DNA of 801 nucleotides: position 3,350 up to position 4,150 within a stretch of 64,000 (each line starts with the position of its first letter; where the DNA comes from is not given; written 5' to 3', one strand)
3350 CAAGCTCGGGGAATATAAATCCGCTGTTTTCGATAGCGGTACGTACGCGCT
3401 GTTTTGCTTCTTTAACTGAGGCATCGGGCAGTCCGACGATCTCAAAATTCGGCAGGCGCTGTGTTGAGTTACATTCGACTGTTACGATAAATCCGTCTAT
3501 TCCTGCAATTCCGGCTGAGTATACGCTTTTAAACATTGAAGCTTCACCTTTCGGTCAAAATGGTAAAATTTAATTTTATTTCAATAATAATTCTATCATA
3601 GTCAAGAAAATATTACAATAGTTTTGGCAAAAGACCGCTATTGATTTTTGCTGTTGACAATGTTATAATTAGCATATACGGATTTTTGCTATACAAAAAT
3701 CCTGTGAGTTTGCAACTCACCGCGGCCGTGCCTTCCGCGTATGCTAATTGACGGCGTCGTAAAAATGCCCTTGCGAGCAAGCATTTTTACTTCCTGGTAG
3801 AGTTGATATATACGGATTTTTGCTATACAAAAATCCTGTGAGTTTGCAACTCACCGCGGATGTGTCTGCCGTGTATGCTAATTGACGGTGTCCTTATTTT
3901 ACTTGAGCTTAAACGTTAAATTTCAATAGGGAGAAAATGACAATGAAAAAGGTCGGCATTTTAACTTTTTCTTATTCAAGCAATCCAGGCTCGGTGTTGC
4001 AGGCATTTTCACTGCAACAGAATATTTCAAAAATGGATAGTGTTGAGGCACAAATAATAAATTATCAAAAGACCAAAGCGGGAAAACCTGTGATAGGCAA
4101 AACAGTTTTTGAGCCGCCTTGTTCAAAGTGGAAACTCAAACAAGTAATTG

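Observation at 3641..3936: Tandemly duplicated 85-nt three-hairpin element forms the whole 5' leader of an exopolysaccharide-modification cassette (candidate undescribed cis-regulatory RNA)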

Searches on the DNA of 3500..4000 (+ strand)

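Call 5: search_rna_families(source=window, start=3500, end=4000, threshold=evalue, max_evalue=10, show_alignments=5)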
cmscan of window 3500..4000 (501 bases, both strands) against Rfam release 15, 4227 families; matches with E-value up to 10: 2.
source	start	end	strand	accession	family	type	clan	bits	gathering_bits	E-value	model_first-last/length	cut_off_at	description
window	3670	3746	-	RF01699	Clostridiales-1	Gene; sRNA;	-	15.7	48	0.71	1-166/166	no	Clostridiales-1 RNA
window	3792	3860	+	RF03443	mir-2131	Gene; miRNA;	-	15.2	92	5.8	1-89/89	no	mir-2131 microRNA precursor family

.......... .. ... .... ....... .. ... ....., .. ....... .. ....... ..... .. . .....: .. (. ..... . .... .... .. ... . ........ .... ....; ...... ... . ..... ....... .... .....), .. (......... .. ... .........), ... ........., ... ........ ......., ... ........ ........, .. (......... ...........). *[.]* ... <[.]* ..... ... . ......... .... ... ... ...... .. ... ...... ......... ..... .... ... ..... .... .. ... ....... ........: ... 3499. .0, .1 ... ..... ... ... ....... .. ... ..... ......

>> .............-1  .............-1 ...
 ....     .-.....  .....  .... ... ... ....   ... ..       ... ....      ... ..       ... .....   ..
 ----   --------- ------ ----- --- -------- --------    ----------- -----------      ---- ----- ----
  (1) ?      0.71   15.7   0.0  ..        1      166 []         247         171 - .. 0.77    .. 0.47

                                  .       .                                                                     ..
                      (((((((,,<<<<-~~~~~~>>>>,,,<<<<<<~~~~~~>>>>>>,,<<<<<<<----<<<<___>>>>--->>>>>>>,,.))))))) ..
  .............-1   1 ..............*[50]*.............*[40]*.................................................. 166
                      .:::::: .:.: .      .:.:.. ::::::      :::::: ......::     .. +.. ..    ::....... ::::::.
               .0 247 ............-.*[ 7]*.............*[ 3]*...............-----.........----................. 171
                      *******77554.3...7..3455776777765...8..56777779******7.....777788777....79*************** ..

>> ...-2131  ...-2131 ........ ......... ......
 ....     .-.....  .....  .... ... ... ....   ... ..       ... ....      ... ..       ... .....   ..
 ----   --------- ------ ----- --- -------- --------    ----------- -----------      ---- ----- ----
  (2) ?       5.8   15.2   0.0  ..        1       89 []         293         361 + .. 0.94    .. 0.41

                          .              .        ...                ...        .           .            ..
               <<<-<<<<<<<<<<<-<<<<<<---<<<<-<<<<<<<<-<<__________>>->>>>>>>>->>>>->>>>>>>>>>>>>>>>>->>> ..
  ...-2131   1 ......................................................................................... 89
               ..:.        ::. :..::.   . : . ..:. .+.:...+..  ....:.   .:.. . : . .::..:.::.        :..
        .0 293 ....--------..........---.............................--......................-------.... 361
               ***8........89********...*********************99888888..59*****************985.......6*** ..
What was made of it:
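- On Clostridiales-1 RNA (RF01699): The score is 15.7 bits (E 0.71), on the - strand, for copy 1 only (call 5). The alignment deletes 50 + 40 model positions and the GGGAG/CGgAg internal loop (call 5).
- Closest known: Clostridiales-1 RNA. Same: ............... lies next to the closing stem, and the taxon (Clostridiales, gut) fits (call 5).
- A weak - strand hit to RF01699 has the same four-way topology (call 5).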

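Call 39: build_rna_model(alignment_id=A3, structure=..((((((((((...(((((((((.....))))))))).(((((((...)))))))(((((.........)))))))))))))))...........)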
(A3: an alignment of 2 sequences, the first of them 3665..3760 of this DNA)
Model R1 built from alignment A3 (2 sequences, 96 columns); structure: as given.
model positions 96; base pairs 31; branch points 2; effective number of sequences 0.77; information 0.596 bits per position. Calibrated on 0.2 Mb of random sequence (short: E-values are rough).
structure used (alignment columns):
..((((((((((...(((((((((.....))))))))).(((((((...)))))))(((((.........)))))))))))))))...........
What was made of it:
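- Tried and rejected: A two-copy covariance model (R1, call 39) was searched with filters off over the window and the related loci, and with default filters over the pattern hits.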

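Call 40: search_with_rna_model(model_id=R1, source=window, filters=off, max_evalue=10)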
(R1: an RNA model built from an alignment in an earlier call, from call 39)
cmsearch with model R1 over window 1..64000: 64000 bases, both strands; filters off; matches with E-value up to 10: 25.
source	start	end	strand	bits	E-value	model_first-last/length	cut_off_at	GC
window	3665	3760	+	118.8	6.7e-31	1-96/96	no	0.46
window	3799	3894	+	112.7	3.5e-29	1-96/96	no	0.43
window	3657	3751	-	15.5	0.074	1-96/96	no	0.41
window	48850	48888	+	12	0.71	1-96/96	no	0.23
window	61802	61842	+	11.6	0.89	1-96/96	no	0.39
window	3814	3836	-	11.6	0.92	16-38/96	no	0.3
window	31046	31088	-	11.3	1.1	1-96/96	no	0.23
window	41733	41786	+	11.1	1.3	1-96/96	no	0.24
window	39544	39579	+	10.8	1.5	1-96/96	no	0.56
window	62887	62938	-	10.4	2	1-96/96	no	0.29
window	31055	31097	+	10.2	2.2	1-96/96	no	0.26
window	12634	12667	+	10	2.5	1-96/96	no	0.5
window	62900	62943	+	10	2.6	1-96/96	no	0.27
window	1792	1831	-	9.9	2.7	1-96/96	no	0.35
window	45916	45976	+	9.4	3.7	1-96/96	no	0.59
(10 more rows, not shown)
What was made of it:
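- The element's own reverse complement scores 15.5 bits on its own model, so topology alone explains such scores (call 40).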

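Call 41: search_with_rna_model(model_id=R1, sources=[L005, L006, L007, L009, L010, L011, L012, L013, L014], filters=off, max_evalue=10)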
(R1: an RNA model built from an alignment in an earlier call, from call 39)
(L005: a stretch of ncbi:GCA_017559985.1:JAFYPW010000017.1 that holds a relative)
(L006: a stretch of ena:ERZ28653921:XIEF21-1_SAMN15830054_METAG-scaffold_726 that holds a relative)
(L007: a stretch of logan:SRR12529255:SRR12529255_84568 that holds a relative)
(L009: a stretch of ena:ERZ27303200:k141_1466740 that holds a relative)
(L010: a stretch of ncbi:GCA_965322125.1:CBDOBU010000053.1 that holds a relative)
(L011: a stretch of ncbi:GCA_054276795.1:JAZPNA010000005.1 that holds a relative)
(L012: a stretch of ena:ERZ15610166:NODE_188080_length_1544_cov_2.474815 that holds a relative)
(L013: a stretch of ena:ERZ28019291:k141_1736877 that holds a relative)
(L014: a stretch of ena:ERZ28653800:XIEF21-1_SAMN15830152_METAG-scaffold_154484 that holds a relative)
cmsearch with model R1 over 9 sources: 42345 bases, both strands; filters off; matches with E-value up to 10: 26.
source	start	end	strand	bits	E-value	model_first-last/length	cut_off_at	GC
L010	7372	7409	-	11.9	0.51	1-96/96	no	0.47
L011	5584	5670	-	11.9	0.51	1-96/96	no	0.34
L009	5638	5680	+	11.7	0.56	1-96/96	no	0.4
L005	5699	5735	-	10.5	1.3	1-96/96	no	0.27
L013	1092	1142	+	10.2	1.5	1-96/96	no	0.43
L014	1090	1140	+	10.2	1.5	1-96/96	no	0.43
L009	1830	1862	+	9.4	2.5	1-96/96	no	0.24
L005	1142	1183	-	9.3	2.7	1-96/96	no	0.5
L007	21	62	-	9.3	2.7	1-96/96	no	0.5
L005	792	873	-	9.2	2.8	1-96/96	no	0.55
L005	5708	5745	+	9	3.2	1-96/96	no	0.32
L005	1554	1627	+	9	3.2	1-96/96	no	0.35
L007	433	506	+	9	3.2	1-96/96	no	0.35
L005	1594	1672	-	9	3.2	1-96/96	no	0.3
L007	473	551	-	9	3.2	1-96/96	no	0.3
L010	3974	3998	+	8.5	4.6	1-96/96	no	0.32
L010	8521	8555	-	8.3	4.9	1-96/96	no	0.43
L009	1944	1979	+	8.3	5.1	1-96/96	no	0.22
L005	1775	1807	-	7.8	7.2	1-96/96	no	0.33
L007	654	686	-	7.8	7.2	1-96/96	no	0.33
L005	1151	1192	+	7.8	7.2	1-96/96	no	0.4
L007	30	71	+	7.8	7.2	1-96/96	no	0.4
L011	7306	7341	-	7.6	7.9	1-96/96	no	0.44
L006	3733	3771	+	7.6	8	1-96/96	no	0.33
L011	9230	9264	-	7.6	8.2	1-96/96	no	0.57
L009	3963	4050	+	7.4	9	1-96/96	no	0.39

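Call 42: search_dna_similar(query=window:3660-3900:+, collection=plasmids, mode=distant, max_evalue=1)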
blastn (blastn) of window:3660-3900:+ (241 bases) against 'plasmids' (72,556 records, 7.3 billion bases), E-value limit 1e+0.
Records with a match: 1; places in all: 1; records where one place covers at least 80% of the query: 0.
Best place of each record, by identity: 90-95% 1.
By first word of the organism name: Paenarthrobacter 1.
By predicted mobility (MOB-suite, as given by PLSDB): conjugative 1.
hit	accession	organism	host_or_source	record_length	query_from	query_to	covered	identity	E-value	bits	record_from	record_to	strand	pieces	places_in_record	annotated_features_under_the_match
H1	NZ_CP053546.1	Paenarthrobacter sp. YJN-5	cell culture,soil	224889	58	84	11%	92.6%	7e-1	41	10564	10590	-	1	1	hypothetical protein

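Call 43: search_dna_similar(query=window:3660-3900:+, collection=phages, mode=distant, max_evalue=1)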
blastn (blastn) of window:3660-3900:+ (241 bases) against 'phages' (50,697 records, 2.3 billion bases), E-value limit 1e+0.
No match.
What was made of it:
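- Tried and rejected: blastn (word size 11) against plasmids and phages found nothing relevant (calls 42, 43).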

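Call 45: search_rna_families(source=window, start=3795, end=3895, threshold=evalue, max_evalue=10, show_alignments=3)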
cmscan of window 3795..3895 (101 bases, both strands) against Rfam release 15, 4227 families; matches with E-value up to 10: 2.
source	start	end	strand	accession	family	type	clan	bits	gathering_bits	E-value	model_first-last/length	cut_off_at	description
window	3810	3892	+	RF00840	mir-374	Gene; miRNA;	-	13.6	54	2.4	1-71/71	no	mir-374 microRNA precursor family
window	3836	3875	-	RF02132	HOXB13-AS1_1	Gene; lncRNA;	-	10.3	60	1.9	97-136/136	no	HOXB13 antisense RNA 1 conserved region 1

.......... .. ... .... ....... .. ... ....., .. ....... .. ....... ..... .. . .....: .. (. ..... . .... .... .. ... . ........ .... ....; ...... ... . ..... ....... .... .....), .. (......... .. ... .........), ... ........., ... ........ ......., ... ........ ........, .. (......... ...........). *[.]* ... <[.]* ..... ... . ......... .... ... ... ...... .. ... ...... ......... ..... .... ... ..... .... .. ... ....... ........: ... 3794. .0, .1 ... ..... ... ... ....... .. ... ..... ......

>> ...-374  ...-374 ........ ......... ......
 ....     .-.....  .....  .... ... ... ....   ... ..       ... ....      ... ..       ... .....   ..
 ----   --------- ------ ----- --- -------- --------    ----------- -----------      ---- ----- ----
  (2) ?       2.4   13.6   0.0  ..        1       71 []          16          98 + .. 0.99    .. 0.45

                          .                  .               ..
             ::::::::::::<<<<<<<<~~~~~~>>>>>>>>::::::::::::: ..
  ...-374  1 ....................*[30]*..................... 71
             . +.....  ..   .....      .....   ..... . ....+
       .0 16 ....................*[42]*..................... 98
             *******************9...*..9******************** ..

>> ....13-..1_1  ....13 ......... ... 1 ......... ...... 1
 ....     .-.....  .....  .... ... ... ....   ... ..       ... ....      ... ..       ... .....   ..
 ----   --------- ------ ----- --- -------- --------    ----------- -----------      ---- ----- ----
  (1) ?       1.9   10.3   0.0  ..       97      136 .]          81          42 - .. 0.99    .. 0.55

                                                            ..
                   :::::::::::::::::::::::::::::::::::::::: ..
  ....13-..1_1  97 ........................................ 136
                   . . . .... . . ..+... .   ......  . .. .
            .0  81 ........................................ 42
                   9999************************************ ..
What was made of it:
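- On Clostridiales-1 RNA (RF01699): Copy 2 gives no hit at E<=10 in a 101-nt search (call 45).
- On Any described riboswitch or leader in Rfam 15 (purine, c-di-GMP, glycine, ZTP, guanidine, preQ1, T-box, epsC/EAR and others): E<=10 scans of 3500-4000 and 3795-3895 return only noise (calls 5, 45).
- Closest known: Clostridiales-1 RNA. Different: Copy 2 does not match at all (call 45).
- The RF01699 score is 15.7 bits against a gathering score of 48, with E 0.71, and copy 2 gives no hit (calls 5, 45).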

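Call 47: search_with_rna_model(model_id=R1, sources=[L008, L015, L016, L017, L018, L019, L020, L021, L022, L023, L024], max_evalue=1)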
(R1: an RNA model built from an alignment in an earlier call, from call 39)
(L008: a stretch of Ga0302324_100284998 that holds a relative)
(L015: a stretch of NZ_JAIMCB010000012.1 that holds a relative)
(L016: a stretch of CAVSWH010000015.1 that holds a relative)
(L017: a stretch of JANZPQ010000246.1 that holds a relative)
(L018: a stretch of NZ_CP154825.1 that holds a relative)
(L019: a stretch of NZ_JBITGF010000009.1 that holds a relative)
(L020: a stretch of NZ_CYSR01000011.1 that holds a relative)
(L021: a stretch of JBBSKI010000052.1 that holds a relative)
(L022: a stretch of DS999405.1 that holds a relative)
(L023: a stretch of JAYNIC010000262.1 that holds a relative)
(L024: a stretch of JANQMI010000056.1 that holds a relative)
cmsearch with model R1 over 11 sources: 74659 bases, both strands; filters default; matches with E-value up to 1: 0.
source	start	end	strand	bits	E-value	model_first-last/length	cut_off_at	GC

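Call 76: search_with_rna_model(model_id=R1, sources=[L029, L025, L026, L027, L028], filters=off, max_evalue=1)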
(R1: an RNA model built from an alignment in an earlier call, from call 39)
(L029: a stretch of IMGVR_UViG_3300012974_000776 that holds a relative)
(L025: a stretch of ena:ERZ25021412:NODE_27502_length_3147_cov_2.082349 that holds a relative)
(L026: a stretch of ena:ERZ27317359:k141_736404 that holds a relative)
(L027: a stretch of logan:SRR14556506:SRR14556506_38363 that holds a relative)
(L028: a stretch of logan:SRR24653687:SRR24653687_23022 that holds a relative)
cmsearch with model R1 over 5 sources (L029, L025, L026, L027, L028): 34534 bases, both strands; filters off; matches with E-value up to 1: 5.
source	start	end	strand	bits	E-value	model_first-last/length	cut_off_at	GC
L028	1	64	+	38.6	1.3e-08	1-96/96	no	0.52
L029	6837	6937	+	16.8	0.017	1-96/96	no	0.6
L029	13515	13621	+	13.9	0.11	1-96/96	no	0.61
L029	9745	9847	-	12.4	0.29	1-96/96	no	0.64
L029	6820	6889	-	11.2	0.64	1-96/96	no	0.56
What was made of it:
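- There are none in the related loci (calls 41, 76).
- Tried and rejected: It found nothing beyond the two copies and the partial copy in L028 (calls 40, 41, 47, 76).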

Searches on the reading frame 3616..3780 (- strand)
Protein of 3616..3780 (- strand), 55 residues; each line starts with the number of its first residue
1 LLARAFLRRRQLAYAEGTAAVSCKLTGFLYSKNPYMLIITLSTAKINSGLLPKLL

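Call 77: search_protein_representatives(protein=window:3616-3780:-)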
Query: 55 residues. Proteins with E-value up to 0.001 (for the whole library): 3; up to 1e-10: 0; up to 1e-30: 0. The best 3 are listed.
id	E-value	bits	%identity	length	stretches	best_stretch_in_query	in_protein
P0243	2.5e-07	46.1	38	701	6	12-50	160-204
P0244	7.2e-04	35.4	43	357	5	23-40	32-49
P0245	7.8e-04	35.3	27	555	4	2-39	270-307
